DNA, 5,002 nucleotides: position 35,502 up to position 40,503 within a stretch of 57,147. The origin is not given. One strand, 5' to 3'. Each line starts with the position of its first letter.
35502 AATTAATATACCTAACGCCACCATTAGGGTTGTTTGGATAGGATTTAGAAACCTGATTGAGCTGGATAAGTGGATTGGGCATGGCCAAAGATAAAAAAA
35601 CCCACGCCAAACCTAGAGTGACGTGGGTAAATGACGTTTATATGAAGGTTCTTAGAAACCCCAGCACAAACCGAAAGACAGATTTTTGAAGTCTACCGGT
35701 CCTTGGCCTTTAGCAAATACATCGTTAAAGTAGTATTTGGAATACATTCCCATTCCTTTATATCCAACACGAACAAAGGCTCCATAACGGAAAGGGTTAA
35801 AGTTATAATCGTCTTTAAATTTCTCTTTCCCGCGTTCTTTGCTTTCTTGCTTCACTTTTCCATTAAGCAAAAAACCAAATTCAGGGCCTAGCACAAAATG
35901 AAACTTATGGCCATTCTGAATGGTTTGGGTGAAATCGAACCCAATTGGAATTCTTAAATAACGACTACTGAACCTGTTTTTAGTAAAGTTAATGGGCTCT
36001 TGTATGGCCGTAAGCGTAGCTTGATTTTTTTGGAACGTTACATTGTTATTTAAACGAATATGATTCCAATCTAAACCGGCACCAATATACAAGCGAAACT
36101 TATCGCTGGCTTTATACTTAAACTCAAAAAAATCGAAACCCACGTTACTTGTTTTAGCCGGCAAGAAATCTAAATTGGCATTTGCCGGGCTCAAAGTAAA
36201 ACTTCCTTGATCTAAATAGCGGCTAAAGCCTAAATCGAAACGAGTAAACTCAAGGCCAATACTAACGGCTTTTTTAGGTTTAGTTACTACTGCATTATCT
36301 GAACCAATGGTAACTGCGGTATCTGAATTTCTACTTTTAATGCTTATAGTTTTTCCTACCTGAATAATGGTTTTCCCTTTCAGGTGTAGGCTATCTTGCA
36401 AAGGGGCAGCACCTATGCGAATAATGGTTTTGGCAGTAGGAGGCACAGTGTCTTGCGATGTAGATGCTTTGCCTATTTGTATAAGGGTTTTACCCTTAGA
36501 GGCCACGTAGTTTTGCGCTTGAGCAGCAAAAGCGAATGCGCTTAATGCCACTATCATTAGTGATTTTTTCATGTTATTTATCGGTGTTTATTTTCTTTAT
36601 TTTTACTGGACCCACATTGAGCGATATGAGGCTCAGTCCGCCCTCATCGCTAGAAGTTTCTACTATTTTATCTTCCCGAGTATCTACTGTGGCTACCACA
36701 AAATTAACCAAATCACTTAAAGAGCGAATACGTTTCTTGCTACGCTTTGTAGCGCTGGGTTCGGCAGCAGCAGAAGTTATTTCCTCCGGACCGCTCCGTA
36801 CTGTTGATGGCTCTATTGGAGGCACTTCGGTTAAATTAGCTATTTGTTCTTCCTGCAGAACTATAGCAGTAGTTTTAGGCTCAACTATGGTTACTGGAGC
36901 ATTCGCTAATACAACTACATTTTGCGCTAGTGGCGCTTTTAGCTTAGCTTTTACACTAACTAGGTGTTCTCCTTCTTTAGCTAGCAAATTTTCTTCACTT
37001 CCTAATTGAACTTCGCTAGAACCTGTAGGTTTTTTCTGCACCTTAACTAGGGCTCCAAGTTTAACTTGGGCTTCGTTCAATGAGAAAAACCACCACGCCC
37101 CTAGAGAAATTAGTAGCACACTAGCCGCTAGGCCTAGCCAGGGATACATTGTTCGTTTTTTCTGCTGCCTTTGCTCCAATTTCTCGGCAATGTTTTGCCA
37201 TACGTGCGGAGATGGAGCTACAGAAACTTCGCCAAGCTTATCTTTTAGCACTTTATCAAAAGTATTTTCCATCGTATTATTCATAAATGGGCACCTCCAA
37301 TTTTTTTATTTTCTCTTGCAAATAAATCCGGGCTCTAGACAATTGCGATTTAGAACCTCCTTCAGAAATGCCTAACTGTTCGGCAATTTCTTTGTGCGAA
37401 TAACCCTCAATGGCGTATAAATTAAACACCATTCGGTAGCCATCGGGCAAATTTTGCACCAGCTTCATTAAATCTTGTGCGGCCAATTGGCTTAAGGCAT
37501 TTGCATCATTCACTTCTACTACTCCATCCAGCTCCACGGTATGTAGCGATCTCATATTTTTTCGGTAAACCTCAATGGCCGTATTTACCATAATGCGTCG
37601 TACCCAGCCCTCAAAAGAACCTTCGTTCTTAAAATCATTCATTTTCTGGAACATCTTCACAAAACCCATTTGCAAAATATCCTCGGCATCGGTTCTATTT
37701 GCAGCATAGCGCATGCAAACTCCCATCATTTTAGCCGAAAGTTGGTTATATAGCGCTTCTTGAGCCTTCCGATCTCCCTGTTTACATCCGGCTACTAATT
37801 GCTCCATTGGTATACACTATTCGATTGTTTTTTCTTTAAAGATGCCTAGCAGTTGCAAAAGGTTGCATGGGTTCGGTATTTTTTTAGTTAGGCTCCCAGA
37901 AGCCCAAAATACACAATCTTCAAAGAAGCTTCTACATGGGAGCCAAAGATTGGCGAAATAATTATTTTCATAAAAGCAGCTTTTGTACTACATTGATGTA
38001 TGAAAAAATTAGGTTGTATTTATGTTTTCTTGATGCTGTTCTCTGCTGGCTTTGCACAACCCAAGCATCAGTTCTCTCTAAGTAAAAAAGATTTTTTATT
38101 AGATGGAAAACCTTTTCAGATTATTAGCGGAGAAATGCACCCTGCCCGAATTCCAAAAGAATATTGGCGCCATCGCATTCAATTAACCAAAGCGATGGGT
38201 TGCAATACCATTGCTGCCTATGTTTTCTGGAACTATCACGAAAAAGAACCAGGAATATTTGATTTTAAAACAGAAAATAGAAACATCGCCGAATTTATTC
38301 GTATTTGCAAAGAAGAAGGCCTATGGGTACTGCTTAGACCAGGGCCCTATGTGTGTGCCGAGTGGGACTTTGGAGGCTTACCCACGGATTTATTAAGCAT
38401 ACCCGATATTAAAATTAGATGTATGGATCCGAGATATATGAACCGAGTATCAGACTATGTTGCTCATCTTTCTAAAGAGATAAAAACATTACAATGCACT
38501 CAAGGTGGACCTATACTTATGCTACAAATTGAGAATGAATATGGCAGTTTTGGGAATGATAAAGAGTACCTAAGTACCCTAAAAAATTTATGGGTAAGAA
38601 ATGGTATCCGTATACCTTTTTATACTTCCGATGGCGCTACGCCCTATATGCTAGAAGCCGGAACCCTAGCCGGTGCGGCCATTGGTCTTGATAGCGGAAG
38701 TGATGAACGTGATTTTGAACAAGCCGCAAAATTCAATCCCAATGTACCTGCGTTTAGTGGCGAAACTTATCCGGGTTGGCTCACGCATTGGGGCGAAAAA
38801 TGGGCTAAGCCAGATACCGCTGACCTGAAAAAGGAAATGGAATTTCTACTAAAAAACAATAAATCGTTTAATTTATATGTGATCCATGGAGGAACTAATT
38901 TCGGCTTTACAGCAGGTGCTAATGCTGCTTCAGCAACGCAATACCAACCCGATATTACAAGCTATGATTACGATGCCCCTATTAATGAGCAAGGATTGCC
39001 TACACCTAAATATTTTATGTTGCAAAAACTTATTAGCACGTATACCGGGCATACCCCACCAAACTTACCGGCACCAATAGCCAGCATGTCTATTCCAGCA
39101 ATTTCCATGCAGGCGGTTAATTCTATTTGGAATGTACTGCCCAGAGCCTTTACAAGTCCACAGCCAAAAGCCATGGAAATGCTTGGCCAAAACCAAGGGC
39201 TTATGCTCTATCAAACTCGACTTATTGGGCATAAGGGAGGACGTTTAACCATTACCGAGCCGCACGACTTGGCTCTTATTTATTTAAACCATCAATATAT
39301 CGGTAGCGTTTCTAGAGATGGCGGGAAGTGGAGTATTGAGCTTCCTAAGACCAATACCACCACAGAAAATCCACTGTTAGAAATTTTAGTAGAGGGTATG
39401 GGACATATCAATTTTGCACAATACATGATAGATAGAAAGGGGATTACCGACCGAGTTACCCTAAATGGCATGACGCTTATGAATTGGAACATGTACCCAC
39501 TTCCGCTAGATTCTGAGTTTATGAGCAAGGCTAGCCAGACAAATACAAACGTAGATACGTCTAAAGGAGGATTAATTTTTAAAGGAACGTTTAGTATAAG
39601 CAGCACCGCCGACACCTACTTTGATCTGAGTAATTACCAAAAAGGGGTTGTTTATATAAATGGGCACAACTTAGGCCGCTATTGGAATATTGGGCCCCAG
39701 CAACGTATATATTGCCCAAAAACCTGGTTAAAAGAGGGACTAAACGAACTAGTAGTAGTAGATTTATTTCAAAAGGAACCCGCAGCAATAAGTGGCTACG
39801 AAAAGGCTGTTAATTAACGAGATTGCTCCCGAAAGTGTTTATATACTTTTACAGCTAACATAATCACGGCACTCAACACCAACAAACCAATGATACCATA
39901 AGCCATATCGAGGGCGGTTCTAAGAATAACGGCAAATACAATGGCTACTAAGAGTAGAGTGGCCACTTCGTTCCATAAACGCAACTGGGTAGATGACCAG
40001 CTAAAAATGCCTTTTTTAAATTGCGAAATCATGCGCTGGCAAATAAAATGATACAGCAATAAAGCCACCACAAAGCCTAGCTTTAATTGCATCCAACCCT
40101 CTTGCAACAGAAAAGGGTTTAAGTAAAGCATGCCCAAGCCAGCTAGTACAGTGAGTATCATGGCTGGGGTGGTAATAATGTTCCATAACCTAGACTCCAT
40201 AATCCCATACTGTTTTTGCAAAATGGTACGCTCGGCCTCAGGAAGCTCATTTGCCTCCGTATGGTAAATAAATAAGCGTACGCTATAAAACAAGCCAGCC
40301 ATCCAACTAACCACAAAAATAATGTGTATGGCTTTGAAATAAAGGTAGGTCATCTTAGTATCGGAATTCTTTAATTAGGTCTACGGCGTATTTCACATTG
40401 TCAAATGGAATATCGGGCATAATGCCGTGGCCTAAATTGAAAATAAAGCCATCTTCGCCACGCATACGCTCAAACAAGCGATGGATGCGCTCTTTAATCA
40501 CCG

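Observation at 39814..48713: Intramembrane-type two-component system plus a 2-TM/TPR protein embedded in a translationally coupled heme operon (hemA to hemJ)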

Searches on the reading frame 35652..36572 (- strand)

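Call 66: search_protein_families(library=pfam, proteins=[window:35652-36572:-], max_evalue=0.001)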
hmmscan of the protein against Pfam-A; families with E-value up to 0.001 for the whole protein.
window:35652-36572:- (306 aa): 1 family
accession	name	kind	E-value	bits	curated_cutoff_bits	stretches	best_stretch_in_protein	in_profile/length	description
PF13568.12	OMP_b-brl_2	-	2.7e-09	37.8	27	1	132-282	30-168/175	Outer membrane protein beta-barrel domain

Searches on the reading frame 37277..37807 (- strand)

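Call 66: search_protein_families(library=pfam, proteins=[window:37277-37807:-], max_evalue=0.001)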
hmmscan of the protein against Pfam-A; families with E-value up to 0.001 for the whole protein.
window:37277-37807:- (176 aa): 4 families
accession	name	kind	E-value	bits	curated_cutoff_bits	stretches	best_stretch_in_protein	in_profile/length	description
PF08281.18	Sigma70_r4_2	-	4.8e-17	61.8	25.7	1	111-160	2-51/54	Sigma-70, region 4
PF04542.20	Sigma70_r2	-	1.7e-13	50.6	24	1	19-86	1-70/71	Sigma-70 region 2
PF07638.17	Sigma70_ECF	-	5.5e-08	33.4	21.1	1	3-167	6-183/185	ECF sigma factor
PF04545.22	Sigma70_r4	-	9.3e-07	28.7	24.1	1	118-159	3-44/50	Sigma-70, region 4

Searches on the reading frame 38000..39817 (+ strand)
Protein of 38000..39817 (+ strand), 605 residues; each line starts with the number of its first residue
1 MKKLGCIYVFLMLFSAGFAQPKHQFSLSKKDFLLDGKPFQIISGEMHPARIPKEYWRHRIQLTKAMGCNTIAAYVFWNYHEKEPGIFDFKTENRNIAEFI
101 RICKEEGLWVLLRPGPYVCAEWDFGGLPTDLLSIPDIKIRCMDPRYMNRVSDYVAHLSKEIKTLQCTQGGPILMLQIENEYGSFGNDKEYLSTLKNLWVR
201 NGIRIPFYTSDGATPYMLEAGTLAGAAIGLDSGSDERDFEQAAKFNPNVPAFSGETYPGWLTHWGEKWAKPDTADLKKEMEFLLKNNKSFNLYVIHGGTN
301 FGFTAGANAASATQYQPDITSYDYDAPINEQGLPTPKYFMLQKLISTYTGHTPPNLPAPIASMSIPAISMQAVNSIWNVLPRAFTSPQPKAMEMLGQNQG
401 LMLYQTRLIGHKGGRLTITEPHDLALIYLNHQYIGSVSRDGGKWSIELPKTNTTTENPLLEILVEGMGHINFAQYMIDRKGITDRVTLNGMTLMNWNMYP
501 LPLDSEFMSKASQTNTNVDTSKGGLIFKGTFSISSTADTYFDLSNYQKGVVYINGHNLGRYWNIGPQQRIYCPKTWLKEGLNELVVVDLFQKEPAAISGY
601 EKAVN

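Call 66: search_protein_families(library=pfam, proteins=[window:38000-39817:+], max_evalue=0.001)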
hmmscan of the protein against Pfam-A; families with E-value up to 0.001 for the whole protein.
window:38000-39817:+ (605 aa): 5 families
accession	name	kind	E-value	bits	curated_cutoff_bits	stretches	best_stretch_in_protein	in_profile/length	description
PF01301.25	Glyco_hydro_35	-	3.5e-105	352.6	27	1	32-347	2-318/319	Glycosyl hydrolases family 35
PF21317.3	BetaGal_ABD_1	-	7.1e-24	84.4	27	1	389-502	1-113/113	Beta-galactosidase, first all-beta domain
PF21467.3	BetaGal_gal-bd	-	3.3e-21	75.6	27.3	1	526-582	3-62/62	Beta-galactosidase, galactose-binding domain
PF13364.12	BetaGal_ABD2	-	2.1e-05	25.7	23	0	513-587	25-105/112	Beta-galactosidase second all-beta domain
PF02449.21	Glyco_hydro_42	-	0.00015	21.7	21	1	47-128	3-81/376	Beta-galactosidase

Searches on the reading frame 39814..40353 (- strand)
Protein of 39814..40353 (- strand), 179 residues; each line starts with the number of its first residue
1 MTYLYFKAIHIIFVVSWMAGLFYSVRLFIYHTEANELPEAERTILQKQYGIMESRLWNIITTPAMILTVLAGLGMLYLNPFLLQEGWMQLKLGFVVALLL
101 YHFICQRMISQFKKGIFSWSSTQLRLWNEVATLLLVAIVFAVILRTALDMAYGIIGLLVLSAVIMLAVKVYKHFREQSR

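Call 3: search_protein_families(library=pfam, proteins=[window:39814-40353:-], max_evalue=0.01)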
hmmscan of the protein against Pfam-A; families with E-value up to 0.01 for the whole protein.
window:39814-40353:- (179 aa): 3 families
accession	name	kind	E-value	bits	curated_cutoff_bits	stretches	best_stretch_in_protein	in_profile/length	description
PF03653.18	UPF0093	-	1.4e-43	149.1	34.2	1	2-145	4-144/146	Uncharacterised protein family (UPF0093)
PF05425.18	CopD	-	6.9e-07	30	32.1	1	55-143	5-103/105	Copper resistance protein D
PF05940.17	NnrS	-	0.00011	22.1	28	1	51-166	122-233/371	NnrS protein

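Call 4: search_protein_families(library=ncbifam, proteins=[window:39814-40353:-], max_evalue=0.01)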
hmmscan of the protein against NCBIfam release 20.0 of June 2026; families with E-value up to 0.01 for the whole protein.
window:39814-40353:- (179 aa): 1 family
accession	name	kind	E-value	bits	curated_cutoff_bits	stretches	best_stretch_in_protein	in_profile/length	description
TIGR00701.1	TIGR00701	equivalog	4e-45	153.4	138.05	1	3-145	2-139/142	protoporphyrinogen oxidase HemJ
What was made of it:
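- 39814..40353 (-): hemJ, protoporphyrinogen oxidase; the last gene of the unit. TIGR00701 at 153 bits (call 4).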
